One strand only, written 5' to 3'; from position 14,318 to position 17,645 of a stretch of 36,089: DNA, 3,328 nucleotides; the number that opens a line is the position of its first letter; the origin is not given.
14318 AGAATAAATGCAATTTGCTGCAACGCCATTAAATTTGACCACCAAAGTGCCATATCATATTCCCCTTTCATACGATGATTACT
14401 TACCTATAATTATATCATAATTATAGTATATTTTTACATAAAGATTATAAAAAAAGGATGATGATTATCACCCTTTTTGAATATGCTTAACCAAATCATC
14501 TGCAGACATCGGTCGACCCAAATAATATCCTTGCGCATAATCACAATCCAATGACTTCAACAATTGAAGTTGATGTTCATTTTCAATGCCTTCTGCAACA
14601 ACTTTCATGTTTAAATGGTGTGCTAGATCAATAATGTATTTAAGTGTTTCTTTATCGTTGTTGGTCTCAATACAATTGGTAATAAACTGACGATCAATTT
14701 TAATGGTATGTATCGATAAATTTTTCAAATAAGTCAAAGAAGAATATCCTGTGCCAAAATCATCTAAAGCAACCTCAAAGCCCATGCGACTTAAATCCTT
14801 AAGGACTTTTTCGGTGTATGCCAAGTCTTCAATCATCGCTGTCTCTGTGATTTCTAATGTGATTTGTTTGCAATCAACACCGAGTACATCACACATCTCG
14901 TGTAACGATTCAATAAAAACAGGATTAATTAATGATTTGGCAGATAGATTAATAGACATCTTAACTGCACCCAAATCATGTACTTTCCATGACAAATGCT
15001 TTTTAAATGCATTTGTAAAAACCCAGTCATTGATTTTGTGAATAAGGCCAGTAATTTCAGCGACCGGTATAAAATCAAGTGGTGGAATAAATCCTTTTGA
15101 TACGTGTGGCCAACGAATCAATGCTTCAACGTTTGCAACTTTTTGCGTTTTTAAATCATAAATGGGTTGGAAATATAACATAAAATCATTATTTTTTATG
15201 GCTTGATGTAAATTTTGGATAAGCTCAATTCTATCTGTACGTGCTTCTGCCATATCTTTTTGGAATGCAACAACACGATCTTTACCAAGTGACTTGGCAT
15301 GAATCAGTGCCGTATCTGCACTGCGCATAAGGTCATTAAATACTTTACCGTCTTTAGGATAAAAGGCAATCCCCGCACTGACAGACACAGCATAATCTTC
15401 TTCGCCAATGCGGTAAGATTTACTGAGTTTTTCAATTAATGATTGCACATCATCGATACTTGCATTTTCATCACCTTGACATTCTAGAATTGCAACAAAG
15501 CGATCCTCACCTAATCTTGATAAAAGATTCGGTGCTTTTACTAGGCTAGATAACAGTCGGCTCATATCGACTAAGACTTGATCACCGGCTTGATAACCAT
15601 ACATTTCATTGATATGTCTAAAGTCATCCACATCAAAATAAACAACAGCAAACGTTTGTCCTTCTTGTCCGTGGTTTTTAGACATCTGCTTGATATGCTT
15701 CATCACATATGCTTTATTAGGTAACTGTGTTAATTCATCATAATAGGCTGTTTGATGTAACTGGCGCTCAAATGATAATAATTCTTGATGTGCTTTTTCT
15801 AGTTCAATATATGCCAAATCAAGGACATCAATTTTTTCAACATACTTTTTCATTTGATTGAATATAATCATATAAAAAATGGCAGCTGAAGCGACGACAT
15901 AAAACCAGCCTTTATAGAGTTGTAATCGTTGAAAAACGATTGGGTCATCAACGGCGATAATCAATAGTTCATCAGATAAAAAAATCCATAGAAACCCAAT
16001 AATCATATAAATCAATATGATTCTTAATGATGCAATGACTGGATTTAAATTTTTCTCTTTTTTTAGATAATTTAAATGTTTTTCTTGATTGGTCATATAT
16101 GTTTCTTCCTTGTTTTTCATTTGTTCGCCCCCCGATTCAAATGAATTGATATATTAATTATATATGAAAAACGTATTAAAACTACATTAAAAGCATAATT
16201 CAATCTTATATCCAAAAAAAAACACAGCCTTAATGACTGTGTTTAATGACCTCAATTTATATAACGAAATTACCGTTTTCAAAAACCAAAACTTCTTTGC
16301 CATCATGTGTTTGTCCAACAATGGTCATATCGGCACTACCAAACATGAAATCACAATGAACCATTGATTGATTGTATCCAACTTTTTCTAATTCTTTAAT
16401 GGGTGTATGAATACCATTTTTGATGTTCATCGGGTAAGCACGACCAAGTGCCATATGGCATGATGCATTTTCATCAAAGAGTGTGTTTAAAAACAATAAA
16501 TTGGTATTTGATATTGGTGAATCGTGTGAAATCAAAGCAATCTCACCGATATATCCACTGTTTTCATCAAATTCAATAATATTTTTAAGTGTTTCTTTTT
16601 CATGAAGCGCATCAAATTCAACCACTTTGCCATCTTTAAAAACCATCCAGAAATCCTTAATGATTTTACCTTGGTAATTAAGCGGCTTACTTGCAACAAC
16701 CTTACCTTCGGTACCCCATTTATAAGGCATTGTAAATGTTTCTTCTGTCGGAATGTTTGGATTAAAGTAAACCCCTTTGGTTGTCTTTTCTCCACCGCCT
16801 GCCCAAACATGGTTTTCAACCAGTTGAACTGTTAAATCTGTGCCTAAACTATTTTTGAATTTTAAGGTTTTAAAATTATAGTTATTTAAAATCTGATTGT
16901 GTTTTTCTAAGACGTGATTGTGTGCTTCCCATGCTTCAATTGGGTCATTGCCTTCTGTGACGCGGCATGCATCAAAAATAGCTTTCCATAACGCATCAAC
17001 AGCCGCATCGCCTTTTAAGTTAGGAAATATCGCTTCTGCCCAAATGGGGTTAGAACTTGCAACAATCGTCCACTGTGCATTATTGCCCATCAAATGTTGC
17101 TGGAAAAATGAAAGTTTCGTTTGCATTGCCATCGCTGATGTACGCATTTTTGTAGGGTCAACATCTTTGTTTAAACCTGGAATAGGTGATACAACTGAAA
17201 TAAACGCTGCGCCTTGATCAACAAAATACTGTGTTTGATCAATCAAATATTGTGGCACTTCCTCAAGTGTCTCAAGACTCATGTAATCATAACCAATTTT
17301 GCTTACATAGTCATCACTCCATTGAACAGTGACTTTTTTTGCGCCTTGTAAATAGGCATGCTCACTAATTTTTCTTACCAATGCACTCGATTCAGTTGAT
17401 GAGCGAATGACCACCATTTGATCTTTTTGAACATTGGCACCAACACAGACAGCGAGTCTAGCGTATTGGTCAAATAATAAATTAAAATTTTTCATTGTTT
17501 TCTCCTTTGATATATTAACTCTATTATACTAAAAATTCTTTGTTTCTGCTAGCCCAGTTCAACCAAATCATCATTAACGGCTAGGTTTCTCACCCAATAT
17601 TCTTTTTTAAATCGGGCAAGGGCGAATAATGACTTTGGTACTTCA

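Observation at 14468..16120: c-di-GMP phosphodiesterase-type GGDEF-EAL protein with inactivated cyclase site, in a mollicute-like genome next to nfeD-floT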

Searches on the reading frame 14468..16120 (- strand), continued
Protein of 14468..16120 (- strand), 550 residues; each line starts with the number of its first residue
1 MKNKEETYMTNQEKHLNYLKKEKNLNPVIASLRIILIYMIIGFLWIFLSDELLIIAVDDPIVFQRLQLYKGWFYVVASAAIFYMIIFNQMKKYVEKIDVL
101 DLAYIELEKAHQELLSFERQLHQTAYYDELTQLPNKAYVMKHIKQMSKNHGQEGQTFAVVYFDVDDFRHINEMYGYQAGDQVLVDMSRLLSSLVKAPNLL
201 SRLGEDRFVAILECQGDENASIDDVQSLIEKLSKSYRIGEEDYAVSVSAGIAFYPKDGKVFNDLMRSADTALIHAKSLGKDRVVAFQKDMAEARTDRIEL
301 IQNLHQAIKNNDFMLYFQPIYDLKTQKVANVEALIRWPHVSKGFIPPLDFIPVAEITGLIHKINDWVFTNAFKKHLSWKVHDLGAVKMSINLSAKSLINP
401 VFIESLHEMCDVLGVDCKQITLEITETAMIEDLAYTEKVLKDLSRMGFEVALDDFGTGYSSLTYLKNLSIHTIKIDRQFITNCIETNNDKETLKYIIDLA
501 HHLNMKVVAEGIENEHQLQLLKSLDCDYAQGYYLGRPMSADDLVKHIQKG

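Call 48: predict_structure(alignment_id=A1)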
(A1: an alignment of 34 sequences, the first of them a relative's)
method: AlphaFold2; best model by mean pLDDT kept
length: 550 residues; sequences in the alignment: 34
mean_pLDDT: 86.2   pTM: 0.60
mean pLDDT of the five models: 86.2, 85.3, 84.3, 83.6, 83.5
residues with pLDDT >= 90: 235; 70-90: 279; 50-70: 29; < 50: 7
segments of 3 or more residues with pLDDT < 50: 1-7
pLDDT, mean of each block of 10 residues (from residue 1): 45 63 64 81 84 83 85 86 83 78 84 88 90 93 88 85 88 87 92 91 93 86 90 82 87 92 93 87 90 84 92 95 93 93 88 88 92 90 88 84 90 91 81 83 93 77 77 90 81 89 93 91 95 93 89
secondary structure, 60 per line:
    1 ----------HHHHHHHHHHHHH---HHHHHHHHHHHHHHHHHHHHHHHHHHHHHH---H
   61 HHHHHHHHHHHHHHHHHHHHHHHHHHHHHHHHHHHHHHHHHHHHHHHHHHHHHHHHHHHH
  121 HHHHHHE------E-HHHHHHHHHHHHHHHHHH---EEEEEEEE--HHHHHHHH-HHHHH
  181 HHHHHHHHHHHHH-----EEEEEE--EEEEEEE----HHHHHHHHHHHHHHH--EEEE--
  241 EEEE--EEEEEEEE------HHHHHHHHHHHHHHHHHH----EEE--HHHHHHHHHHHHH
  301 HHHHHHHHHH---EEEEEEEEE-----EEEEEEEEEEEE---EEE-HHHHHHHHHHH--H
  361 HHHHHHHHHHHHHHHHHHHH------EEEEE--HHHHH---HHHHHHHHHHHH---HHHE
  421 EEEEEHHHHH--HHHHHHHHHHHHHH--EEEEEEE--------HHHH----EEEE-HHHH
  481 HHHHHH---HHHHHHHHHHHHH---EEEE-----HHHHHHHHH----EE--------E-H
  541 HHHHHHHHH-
elements in order: H11-23 H27-56 H60-126 H136-153 E157-164 H167-174 H176-193 E199-204 E207-213 H218-232 E235-238 E241-244 E247-254 H261-278 E283-285 H288-310 E314-322 E328-339 E343-345 H347-357 H360-380 E387-391 H394-398 H402-413 E420-425 H426-430 H433-446 E449-455 H464-467 E472-475 H477-486 H490-502 E506-509 H515-523 H540-549

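Call 52: fold_search(model_id=the predicted structure, library=pdb)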
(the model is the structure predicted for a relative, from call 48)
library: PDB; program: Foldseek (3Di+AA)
matches with E <= 10: 1387; with E <= 0.001: 188
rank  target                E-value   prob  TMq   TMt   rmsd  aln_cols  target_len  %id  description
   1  4rnh                  4.2e-45  1.00  0.50  0.64  12.6       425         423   34  PaMorA tandem diguanylate cyclase - phosphodiesterase, c-di-GMP complex (released 2014-11-19)
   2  5m3c_B                1.7e-43  1.00  0.66  0.83   3.7       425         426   32  Structure of the hybrid domain (GGDEF-EAL) of PA0575 from Pseudomonas aeruginosa PAO1 at 2.8 Ang. with GTP and Ca2+ bo (released 2017-12-20)
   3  4rnf                  6.9e-42  1.00  0.50  0.64  12.6       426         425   33  PaMorA tandem diguanylate cyclase - mutant phosphodiesterase, apo form (released 2014-11-19)
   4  5m3c_A                2.9e-41  1.00  0.55  0.68   6.0       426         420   32  Structure of the hybrid domain (GGDEF-EAL) of PA0575 from Pseudomonas aeruginosa PAO1 at 2.8 Ang. with GTP and Ca2+ bo (released 2017-12-20)
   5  9cmf_A                6.7e-36  1.00  0.51  0.37  11.2       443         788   27  Substrate bound DosP (released 2024-11-20)
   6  5xge                  6.7e-36  1.00  0.45  0.46  17.2       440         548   29  Crystal structure of the PAS-GGDEF-EAL domain of PA0861 from Pseudomonas aeruginosa in complex with cyclic di-GMP (released 2017-12-20)
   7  5xgb                  9.4e-36  1.00  0.45  0.45  17.8       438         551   28  Crystal structure of the PAS-GGDEF-EAL domain of PA0861 from Pseudomonas aeruginosa (released 2017-12-20)
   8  5xgd                  3.2e-35  1.00  0.45  0.45  17.7       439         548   28  Crystal structure of the PAS-GGDEF-EAL domain of PA0861 from Pseudomonas aeruginosa in complex with GTP (released 2017-12-20)
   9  9bkv_B                4.7e-33  1.00  0.50  0.36  11.1       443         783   28  DosP R97A bent form (released 2024-11-20)
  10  9ce0_B                1.8e-32  1.00  0.49  0.36  11.3       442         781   28  DosP Apo Bent form (released 2024-11-20)
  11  9bkv_A                2.0e-32  1.00  0.48  0.35  12.6       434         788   28  DosP R97A bent form (released 2024-11-20)
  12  9bgv_A                2.5e-32  1.00  0.48  0.35  11.7       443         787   28  DosP R97A straight form (released 2024-11-20)
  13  9cdr_A                2.3e-29  1.00  0.47  0.34  11.7       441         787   27  DosP Apo straight form (released 2024-11-20)
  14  8arv_A                3.2e-26  1.00  0.44  0.93   1.7       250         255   35  Structure of the EAL domain of BifA from Pseudomonas aeruginosa (released 2023-04-12)
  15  4rni_A                8.4e-26  1.00  0.43  0.90   2.2       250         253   37  PaMorA dimeric phosphodiesterase. apo form (released 2014-11-19)
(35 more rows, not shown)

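Call 55: find_related_loci(query=window:14468-16120:-, collection=metagenome_contigs, flank=6000)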
Query window:14468-16120:- (550 aa) in metagenome_contigs; peptide patterns used: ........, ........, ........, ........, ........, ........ (x = any residue, [..] = any of these).
52 stretches matched a pattern; 2 encode a relative of the query (tblastn E <= 1e-3); 2 distinct loci.
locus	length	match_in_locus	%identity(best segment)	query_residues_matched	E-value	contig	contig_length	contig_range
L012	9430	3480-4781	33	120-547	1e-82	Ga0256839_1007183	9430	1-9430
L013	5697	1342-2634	32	120-544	5e-82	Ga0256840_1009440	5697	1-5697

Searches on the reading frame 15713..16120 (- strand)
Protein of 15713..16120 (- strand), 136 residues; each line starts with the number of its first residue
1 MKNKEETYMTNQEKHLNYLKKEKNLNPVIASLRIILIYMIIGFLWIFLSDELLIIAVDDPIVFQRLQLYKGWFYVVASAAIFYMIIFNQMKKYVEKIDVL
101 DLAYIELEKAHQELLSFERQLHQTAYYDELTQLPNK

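Call 29: search_protein_families(library=pfam, proteins=[window:15713-16120:-], max_evalue=5)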
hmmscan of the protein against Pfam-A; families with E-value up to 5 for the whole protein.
seq(136 aa): 1 family
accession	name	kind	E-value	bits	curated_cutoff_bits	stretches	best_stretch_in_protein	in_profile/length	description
PF10320.15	7TM_GPCR_Srsx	-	0.013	15.4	24.1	1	20-88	177-245/257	Serpentine type 7TM GPCR chemoreceptor Srsx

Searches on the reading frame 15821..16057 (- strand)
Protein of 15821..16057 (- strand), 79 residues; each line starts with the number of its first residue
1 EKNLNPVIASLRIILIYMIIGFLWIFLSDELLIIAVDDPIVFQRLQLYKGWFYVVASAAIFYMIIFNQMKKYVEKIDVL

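Call 47: search_protein_representatives(protein=window:15821-16057:-)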
Query: 79 residues. Proteins with E-value up to 0.001 (for the whole library): 2823; up to 1e-10: 35; up to 1e-30: 1. The best 150 are listed.
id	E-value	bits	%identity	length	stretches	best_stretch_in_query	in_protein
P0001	1.1e-40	152.6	100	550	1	1-79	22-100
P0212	2.0e-18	82.0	57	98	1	3-69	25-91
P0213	1.2e-15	73.1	53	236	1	1-78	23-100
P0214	2.5e-15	72.2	57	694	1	10-69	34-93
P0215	4.8e-15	71.3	54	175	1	2-77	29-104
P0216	3.9e-13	65.2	30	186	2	11-68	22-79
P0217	7.8e-13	64.2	49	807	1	5-74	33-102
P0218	1.1e-12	63.8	48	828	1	4-69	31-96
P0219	1.5e-12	63.3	48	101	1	9-69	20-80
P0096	1.6e-12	63.2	49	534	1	5-73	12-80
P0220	2.9e-12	62.4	50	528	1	3-76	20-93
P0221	3.3e-12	62.3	45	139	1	3-77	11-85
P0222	3.4e-12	62.2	44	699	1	2-71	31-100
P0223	5.5e-12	61.5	44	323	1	3-75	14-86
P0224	5.6e-12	61.5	46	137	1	2-72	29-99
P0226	7.1e-12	61.2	46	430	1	6-70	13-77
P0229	1.2e-11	60.4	47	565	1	10-71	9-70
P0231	2.5e-11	59.4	45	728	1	4-67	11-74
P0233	3.0e-11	59.2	45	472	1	11-72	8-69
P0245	1.2e-10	57.3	41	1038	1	2-70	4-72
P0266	3.8e-10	55.7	44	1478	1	5-70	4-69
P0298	1.2e-09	54.2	45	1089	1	10-65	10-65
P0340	3.4e-09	52.7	38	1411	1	2-69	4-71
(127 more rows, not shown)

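Call 49: search_protein_families(library=pfam, proteins=[P0214, P0217, P0226, P0229, P0231, P0233, P0245, P0266, P0298, P0340], max_evalue=0.00001)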
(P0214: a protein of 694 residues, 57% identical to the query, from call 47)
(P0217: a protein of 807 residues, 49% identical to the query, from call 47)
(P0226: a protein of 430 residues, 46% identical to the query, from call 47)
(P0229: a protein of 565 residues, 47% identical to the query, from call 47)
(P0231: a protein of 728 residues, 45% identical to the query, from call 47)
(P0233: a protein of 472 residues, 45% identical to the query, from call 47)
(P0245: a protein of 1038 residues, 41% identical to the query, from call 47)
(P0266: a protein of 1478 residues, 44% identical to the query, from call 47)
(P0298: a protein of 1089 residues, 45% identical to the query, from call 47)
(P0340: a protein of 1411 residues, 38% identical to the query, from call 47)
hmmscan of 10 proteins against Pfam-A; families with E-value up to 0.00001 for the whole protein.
P0214 (694 aa): 5 families
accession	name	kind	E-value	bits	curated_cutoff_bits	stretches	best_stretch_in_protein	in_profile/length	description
PF00563.25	EAL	-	1.1e-64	218.5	31.3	1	447-681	3-236/236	EAL domain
PF00990.26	GGDEF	-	1.8e-32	112.8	23.8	1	269-425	1-160/161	Diguanylate cyclase, GGDEF domain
PF00989.32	PAS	-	1.6e-11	44.6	22.6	1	145-252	3-110/113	PAS fold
PF08448.16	PAS_4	-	7.5e-10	39.5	23.1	1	152-260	4-110/110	PAS fold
PF13426.13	PAS_9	-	1.7e-07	31.9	27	1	154-257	2-103/103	PAS domain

P0217 (807 aa): 6 families
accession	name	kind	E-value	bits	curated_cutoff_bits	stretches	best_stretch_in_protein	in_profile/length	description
PF00563.25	EAL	-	1.8e-66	224.4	31.3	1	560-794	3-236/236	EAL domain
PF00990.26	GGDEF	-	3.3e-39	134.7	23.8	1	382-538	1-160/161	Diguanylate cyclase, GGDEF domain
PF08447.18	PAS_3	-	3.4e-22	79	25.6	2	164-236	16-87/89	PAS fold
PF00989.32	PAS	-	1.9e-15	57.3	22.6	1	258-365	3-110/113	PAS fold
PF13426.13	PAS_9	-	1.3e-08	35.5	27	1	269-369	4-102/103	PAS domain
PF08448.16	PAS_4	-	1.6e-06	28.7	23.1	0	262-372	1-109/110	PAS fold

P0226 (430 aa): 4 families
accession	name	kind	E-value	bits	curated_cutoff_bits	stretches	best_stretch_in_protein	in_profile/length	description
PF00990.26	GGDEF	-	6.8e-41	140.2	23.8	1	252-408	1-160/161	Diguanylate cyclase, GGDEF domain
PF00989.32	PAS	-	9.4e-14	51.8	22.6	1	127-238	2-113/113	PAS fold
PF13426.13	PAS_9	-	6.4e-09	36.5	27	1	138-240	3-103/103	PAS domain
PF08448.16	PAS_4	-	8.4e-09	36.1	23.1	1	135-243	4-110/110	PAS fold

P0229 (565 aa): 7 families
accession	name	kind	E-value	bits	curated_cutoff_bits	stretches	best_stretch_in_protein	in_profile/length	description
PF02518.31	HATPase_c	-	8.2e-24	84.6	26.4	1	456-565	2-109/111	Histidine kinase-, DNA gyrase B-, and HSP90-like ATPase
PF13426.13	PAS_9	-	1.5e-20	73.8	27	1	94-193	2-103/103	PAS domain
PF08448.16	PAS_4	-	1.8e-20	73.7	23.1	1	212-315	1-109/110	PAS fold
PF00989.32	PAS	-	1.2e-17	64.4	22.6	2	83-184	1-106/113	PAS fold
PF13188.13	PAS_8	-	1.2e-15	57.2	21.8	1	83-125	1-44/65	PAS domain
PF00512.31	HisKA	-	3.9e-15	56.1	26.9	1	346-412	2-65/66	His Kinase A (phospho-acceptor) domain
PF24820.1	Diguanyl_cycl_sensor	-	3.4e-06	27.4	28.1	0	212-273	2-59/109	Diguanylate cyclase-like sensor domain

P0231 (728 aa): 8 families
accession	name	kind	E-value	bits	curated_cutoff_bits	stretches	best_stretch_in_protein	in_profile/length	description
PF08448.16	PAS_4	-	5.9e-26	91.3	23.1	2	104-216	1-109/110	PAS fold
PF02518.31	HATPase_c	-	1e-22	81.1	26.4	1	465-585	2-109/111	Histidine kinase-, DNA gyrase B-, and HSP90-like ATPase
PF08447.18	PAS_3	-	2.7e-22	79.3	25.6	2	251-336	3-89/89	PAS fold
PF13426.13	PAS_9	-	2.3e-20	73.2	27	1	247-341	11-103/103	PAS domain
PF00989.32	PAS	-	2.5e-20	73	22.6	2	104-212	7-113/113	PAS fold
PF00072.30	Response_reg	-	9.8e-18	64.8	30.2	1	609-721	1-111/111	Response regulator receiver domain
PF13188.13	PAS_8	-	9e-10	38.5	21.8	0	227-282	1-56/65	PAS domain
PF00512.31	HisKA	-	1e-09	38.7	26.9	1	359-420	3-63/66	His Kinase A (phospho-acceptor) domain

P0233 (472 aa): 3 families
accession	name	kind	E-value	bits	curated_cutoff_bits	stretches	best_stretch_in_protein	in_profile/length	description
PF00072.30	Response_reg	-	1.8e-23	83.2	30.2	1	353-463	1-110/111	Response regulator receiver domain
PF02518.31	HATPase_c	-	3.5e-21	76.1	26.4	1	227-331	4-110/111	Histidine kinase-, DNA gyrase B-, and HSP90-like ATPase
PF00512.31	HisKA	-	2.7e-16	59.8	26.9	1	111-175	2-65/66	His Kinase A (phospho-acceptor) domain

P0245 (1038 aa): 9 families
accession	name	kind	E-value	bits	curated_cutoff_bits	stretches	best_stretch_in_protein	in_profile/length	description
PF02518.31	HATPase_c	-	5.7e-33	114.1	26.4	1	781-891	2-109/111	Histidine kinase-, DNA gyrase B-, and HSP90-like ATPase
PF08447.18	PAS_3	-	2.3e-27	95.5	25.6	2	537-622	3-89/89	PAS fold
PF00072.30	Response_reg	-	1e-26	93.7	30.2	1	922-1033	1-110/111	Response regulator receiver domain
PF00512.31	HisKA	-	2.1e-20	73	26.9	1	667-734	2-66/66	His Kinase A (phospho-acceptor) domain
PF13185.12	GAF_2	-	2.7e-17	63.7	28.6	1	226-372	2-136/136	GAF domain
PF08448.16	PAS_4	-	7.2e-17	62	23.1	1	398-502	1-110/110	PAS fold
PF00989.32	PAS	-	3.1e-10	40.5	22.6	1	393-489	2-99/113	PAS fold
PF13426.13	PAS_9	-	3.2e-08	34.2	27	0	408-490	7-90/103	PAS domain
PF01590.32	GAF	-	8.4e-08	33.3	22.4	1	227-371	1-133/133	GAF domain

P0266 (1478 aa): 10 families
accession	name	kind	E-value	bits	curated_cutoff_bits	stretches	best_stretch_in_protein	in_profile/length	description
PF13185.12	GAF_2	-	2.5e-77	258.1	28.6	5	469-605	1-136/136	GAF domain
PF01590.32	GAF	-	6.8e-68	227.7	22.4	5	802-936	1-133/133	GAF domain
PF13492.12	GAF_3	-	1.9e-45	154.9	27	4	635-773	1-129/129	GAF domain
PF13426.13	PAS_9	-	2e-36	124.8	27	3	87-190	2-102/103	PAS domain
PF13487.12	HD_5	-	2.3e-35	122.3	27.2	1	1301-1462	6-170/170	HD domain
PF00989.32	PAS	-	2.6e-27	95.5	22.6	2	77-189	2-113/113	PAS fold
PF13188.13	PAS_8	-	3.9e-21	74.6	21.8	1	331-372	3-41/65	PAS domain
PF08448.16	PAS_4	-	5.6e-20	72.1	23.1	1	335-443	1-109/110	PAS fold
PF01966.28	HD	-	1.9e-15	57.6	22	1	1311-1430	3-115/116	HD domain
PF08447.18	PAS_3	-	1.1e-12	48.4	25.6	1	99-185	2-88/89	PAS fold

P0298 (1089 aa): 9 families
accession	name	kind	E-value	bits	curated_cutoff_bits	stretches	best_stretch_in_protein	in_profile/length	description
PF13426.13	PAS_9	-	4.2e-72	239.4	27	4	227-325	3-103/103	PAS domain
PF08448.16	PAS_4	-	5.2e-63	210.6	23.1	5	222-328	2-110/110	PAS fold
PF00989.32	PAS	-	1.7e-55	186.3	22.6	3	218-323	4-113/113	PAS fold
PF08447.18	PAS_3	-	8.6e-54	180.2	25.6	3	110-197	3-89/89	PAS fold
PF02518.31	HATPase_c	-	2.5e-30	105.6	26.4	1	981-1088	2-108/111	Histidine kinase-, DNA gyrase B-, and HSP90-like ATPase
PF13188.13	PAS_8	-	6.4e-29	99.3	21.8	2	338-389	1-54/65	PAS domain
PF12860.13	PAS_7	-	9.1e-10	39.1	27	0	228-331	8-115/115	PAS fold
PF00512.31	HisKA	-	1.2e-07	32.1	26.9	1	874-939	2-64/66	His Kinase A (phospho-acceptor) domain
PF13596.12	PAS_10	-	2.1e-06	28.8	22.1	0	221-324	5-106/106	PAS domain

P0340 (1411 aa): 10 families
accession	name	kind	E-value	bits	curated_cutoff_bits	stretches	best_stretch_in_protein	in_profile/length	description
PF08448.16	PAS_4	-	9.8e-51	171.1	23.1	3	526-629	3-109/110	PAS fold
PF13426.13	PAS_9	-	5.6e-49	165.1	27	3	916-1018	3-103/103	PAS domain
PF08447.18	PAS_3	-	1.6e-43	147.3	25.6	3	789-874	2-88/89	PAS fold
PF00989.32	PAS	-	9.1e-30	103.4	22.6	1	905-1008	2-108/113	PAS fold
PF02518.31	HATPase_c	-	4.7e-29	101.5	26.4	1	1154-1264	2-109/111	Histidine kinase-, DNA gyrase B-, and HSP90-like ATPase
PF00072.30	Response_reg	-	7e-26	91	30.2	1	1295-1406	1-110/111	Response regulator receiver domain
PF00512.31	HisKA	-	8.3e-21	74.3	26.9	1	1040-1107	2-66/66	His Kinase A (phospho-acceptor) domain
PF13185.12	GAF_2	-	5e-19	69.3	28.6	1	232-374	6-136/136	GAF domain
PF13188.13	PAS_8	-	2.4e-15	56.2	21.8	0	765-821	1-54/65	PAS domain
PF01590.32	GAF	-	5.4e-08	33.9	22.4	1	234-373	6-133/133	GAF domain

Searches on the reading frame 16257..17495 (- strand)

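Call 3: search_protein_families(library=pfam, proteins=[window:16257-17495:-], max_evalue=0.01)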
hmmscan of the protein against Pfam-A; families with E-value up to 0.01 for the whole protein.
window:16257-17495:- (412 aa): 1 family
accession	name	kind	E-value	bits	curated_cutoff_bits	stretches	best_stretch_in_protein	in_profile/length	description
PF02073.20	Peptidase_M29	-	3.3e-151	504.2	27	1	8-410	5-406/406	Thermophilic metalloprotease (M29)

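Call 30: search_protein_families(library=ncbifam, proteins=[window:16257-17495:-], max_evalue=0.01)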
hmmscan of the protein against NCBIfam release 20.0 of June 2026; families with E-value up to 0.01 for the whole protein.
window:16257-17495:- (412 aa): 0 families
